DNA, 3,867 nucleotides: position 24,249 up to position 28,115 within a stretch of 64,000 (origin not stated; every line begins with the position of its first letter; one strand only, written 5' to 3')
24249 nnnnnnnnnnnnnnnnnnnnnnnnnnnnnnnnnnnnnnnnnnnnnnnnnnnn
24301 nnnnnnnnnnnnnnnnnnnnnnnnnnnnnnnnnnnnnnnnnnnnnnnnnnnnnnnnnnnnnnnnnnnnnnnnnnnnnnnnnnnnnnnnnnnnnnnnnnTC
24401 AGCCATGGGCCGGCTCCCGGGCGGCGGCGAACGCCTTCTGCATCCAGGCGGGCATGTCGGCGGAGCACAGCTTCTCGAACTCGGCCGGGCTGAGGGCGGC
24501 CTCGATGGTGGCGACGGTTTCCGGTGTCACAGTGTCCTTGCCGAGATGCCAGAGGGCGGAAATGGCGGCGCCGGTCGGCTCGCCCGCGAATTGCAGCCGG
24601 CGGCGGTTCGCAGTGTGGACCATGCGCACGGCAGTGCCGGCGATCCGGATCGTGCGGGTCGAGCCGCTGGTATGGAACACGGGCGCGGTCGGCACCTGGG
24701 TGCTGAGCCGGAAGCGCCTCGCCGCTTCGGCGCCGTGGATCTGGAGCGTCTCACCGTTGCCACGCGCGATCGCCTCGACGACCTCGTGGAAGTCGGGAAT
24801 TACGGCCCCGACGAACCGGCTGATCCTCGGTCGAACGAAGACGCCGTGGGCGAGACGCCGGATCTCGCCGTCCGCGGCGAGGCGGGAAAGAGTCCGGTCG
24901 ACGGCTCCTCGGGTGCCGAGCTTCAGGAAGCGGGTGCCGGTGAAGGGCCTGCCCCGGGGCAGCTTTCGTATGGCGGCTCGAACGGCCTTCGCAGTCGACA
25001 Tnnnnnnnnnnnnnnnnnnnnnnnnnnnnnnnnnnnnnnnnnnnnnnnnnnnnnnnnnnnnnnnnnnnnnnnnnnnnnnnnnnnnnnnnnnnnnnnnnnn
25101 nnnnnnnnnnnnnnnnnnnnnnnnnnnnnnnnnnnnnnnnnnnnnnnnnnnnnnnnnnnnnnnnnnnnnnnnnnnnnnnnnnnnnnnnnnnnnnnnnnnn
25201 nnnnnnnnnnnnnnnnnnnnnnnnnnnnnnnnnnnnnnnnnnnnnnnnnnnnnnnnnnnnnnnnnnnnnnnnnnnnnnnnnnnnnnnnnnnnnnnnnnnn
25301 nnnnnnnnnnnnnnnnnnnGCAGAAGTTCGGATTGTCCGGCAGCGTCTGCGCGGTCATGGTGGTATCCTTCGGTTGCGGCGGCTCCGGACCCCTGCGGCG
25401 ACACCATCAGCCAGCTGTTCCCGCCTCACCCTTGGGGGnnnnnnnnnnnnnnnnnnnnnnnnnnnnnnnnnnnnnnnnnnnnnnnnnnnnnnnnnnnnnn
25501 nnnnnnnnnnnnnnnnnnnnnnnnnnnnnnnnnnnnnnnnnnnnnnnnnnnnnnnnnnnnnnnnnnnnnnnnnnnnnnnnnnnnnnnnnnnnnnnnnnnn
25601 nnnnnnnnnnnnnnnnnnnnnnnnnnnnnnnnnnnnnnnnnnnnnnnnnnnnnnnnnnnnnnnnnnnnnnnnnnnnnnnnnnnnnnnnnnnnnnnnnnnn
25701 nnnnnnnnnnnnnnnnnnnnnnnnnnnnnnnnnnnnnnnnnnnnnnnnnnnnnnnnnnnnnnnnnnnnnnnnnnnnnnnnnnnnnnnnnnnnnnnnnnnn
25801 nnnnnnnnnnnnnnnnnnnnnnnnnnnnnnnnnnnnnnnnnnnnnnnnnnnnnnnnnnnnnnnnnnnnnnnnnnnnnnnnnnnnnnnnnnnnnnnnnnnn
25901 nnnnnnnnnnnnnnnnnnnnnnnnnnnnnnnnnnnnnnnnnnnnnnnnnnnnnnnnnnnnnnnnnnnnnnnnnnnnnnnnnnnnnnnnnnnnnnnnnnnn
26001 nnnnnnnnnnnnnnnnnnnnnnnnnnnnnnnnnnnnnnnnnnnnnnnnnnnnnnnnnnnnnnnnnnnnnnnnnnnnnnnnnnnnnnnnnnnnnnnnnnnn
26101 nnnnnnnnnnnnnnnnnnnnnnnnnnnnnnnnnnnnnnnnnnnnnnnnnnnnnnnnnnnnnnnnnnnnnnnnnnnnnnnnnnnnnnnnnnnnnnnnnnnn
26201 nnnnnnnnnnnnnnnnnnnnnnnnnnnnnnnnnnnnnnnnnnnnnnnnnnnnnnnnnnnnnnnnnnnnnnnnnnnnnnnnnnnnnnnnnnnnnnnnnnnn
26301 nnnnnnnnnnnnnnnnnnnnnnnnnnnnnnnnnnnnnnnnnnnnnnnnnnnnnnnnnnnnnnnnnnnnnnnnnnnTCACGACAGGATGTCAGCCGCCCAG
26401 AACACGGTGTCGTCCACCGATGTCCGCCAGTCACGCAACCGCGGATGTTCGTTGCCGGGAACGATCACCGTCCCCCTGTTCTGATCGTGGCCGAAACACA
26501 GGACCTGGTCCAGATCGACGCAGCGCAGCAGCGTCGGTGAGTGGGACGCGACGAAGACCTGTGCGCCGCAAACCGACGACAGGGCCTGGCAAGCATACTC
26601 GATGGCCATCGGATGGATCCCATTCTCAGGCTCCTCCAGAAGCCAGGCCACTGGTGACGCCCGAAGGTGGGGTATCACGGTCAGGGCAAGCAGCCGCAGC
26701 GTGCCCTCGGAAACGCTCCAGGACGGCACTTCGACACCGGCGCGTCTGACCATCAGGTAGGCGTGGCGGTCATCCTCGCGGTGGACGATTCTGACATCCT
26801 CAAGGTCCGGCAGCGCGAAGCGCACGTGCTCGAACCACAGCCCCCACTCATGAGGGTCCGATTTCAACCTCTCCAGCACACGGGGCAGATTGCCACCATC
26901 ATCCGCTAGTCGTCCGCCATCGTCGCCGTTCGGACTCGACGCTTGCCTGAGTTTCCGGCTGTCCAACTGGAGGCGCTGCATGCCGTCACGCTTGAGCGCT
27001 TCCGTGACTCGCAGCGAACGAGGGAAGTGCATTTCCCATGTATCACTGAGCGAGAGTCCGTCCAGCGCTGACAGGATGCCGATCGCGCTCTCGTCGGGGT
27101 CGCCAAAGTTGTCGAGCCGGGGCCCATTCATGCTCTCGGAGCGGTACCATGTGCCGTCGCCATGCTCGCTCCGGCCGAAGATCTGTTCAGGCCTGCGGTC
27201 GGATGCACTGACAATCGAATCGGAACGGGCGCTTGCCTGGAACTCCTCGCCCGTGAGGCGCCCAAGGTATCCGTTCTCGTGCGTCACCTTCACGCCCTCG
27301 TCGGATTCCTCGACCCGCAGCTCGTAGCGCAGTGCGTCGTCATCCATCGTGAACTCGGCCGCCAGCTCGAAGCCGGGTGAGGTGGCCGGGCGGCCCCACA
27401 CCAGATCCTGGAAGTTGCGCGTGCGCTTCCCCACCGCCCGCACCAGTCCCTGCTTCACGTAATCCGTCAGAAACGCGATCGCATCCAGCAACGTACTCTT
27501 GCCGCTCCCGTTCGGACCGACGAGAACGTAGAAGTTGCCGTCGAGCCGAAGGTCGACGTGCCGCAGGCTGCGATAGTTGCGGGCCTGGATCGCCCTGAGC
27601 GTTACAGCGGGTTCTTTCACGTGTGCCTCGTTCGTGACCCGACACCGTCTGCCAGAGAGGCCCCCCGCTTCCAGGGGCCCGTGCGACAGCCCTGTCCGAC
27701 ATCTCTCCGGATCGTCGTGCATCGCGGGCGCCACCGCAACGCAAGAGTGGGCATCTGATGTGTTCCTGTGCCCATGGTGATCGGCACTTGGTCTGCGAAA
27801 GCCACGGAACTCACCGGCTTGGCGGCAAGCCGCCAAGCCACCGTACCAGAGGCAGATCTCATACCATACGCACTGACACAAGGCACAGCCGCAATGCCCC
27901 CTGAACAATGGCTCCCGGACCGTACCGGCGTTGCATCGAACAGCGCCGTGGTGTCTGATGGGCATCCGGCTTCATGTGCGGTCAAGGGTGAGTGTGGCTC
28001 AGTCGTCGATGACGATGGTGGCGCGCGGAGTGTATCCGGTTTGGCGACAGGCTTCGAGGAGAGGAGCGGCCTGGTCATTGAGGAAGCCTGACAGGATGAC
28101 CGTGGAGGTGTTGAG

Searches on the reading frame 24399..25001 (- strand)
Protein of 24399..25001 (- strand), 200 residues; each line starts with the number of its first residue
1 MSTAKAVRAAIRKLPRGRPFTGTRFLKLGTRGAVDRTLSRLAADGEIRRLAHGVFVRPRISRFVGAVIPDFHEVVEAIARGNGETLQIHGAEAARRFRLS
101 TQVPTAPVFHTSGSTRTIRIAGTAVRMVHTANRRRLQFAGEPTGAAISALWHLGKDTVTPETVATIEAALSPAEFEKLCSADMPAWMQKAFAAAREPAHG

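Call 60: search_protein_families(library=ncbifam, proteins=[window:24399-25001:-], max_evalue=0.001)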
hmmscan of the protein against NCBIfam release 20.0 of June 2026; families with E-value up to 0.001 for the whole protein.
window:24399-25001:- (200 aa): 0 families

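Call 61: search_protein_families(library=pfam, proteins=[window:24399-25001:-], max_evalue=0.001)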
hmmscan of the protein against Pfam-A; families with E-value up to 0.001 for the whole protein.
window:24399-25001:- (200 aa): 1 family
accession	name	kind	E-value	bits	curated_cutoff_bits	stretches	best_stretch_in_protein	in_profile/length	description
PF19570.5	DUF6088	-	2.4e-26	93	25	1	9-173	4-167/172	Family of unknown function (DUF6088)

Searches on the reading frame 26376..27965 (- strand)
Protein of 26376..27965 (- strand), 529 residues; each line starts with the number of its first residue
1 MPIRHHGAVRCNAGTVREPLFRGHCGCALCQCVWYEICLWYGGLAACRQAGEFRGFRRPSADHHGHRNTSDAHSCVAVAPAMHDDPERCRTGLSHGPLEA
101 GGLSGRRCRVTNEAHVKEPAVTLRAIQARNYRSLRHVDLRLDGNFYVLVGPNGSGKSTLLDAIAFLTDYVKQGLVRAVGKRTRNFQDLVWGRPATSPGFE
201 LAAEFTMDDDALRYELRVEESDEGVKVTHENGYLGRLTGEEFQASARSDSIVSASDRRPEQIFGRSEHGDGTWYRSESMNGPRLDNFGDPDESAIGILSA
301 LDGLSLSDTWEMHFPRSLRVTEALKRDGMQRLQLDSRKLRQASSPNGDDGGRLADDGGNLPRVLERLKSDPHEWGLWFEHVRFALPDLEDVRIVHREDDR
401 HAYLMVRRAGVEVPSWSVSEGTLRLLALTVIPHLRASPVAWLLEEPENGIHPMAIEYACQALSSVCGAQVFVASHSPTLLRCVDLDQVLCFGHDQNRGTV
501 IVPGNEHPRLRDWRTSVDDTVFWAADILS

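Call 61: search_protein_families(library=pfam, proteins=[window:26376-27965:-], max_evalue=0.001)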
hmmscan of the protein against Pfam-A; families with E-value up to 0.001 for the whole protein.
window:26376-27965:- (529 aa): 8 families
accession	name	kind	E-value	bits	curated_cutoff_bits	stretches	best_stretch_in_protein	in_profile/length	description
PF13304.12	AAA_21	-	1.5e-28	101.2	27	2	386-480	198-303/304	AAA domain, putative AbiEii toxin, Type IV TA system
PF13175.12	AAA_15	-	1.5e-13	51.6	32.1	1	123-214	3-91/374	AAA ATPase domain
PF13476.12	AAA_23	-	3.7e-10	41.2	27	1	126-177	2-53/201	AAA domain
PF02463.25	SMC_N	-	4.9e-10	39.6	40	1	123-168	2-49/220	RecF/RecN/SMC N terminal domain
PF13555.12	AAA_29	-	4.2e-08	33.3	27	1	125-166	3-45/61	P-loop containing region of AAA domain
PF00005.33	ABC_tran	-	1.7e-06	29.1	25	1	143-221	11-79/137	ABC transporter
PF11398.14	DUF2813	-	6.7e-06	26.2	21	0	438-488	285-333/372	Protein of unknown function (DUF2813)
PF03193.22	RsgA_GTPase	-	0.00062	20.1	30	1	118-165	81-128/174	RsgA GTPase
